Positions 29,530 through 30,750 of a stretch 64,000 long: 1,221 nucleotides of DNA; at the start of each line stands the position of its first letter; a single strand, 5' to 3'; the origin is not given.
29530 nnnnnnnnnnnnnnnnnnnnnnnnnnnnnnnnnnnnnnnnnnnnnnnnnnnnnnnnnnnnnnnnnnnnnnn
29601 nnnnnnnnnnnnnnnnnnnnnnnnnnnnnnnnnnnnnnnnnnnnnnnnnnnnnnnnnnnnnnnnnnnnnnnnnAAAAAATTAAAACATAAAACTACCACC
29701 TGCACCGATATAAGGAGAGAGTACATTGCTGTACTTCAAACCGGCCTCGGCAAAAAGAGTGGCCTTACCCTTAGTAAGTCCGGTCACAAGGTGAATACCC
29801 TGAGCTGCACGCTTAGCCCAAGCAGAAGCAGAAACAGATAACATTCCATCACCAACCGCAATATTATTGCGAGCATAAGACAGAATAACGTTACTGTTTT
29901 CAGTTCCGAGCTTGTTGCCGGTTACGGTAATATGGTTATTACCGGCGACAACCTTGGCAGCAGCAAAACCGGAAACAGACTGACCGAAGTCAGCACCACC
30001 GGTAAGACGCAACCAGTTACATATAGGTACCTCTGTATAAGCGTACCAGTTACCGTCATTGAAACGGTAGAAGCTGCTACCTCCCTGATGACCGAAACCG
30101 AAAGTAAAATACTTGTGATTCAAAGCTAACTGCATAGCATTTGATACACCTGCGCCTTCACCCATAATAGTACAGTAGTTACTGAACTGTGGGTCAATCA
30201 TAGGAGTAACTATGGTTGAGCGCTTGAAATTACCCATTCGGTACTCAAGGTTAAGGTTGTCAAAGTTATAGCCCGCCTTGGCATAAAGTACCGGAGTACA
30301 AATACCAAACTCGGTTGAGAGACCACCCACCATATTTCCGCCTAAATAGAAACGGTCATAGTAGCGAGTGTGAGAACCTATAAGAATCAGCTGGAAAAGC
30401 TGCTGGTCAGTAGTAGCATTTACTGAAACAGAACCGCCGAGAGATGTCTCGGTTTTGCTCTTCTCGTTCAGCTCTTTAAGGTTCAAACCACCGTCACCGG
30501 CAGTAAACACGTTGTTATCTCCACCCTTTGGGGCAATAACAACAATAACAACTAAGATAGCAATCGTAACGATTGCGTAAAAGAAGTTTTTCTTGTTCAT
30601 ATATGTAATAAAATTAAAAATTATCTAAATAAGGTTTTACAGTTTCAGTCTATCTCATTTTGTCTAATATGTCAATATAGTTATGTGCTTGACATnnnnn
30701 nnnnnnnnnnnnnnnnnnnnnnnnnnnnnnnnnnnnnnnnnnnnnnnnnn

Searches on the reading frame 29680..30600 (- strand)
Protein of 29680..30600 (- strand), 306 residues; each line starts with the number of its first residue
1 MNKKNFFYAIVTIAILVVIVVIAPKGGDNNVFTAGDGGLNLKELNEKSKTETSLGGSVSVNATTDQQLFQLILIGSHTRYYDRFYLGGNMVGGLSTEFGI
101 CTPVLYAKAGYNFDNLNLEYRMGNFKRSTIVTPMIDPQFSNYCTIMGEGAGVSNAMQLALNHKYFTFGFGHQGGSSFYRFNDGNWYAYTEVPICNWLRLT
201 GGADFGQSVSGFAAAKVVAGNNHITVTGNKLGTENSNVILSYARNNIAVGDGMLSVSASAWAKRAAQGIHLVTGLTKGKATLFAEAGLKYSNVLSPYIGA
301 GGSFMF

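Call 79: search_protein_families(library=pfam, proteins=[window:29680-30600:-], max_evalue=0.01)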
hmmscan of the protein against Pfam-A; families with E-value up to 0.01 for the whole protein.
window:29680-30600:- (306 aa): 0 families

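Call 80: search_protein_families(library=padloc, proteins=[window:29680-30600:-], max_evalue=0.1)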
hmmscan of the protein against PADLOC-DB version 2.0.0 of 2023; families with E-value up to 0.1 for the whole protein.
window:29680-30600:- (306 aa): 0 families
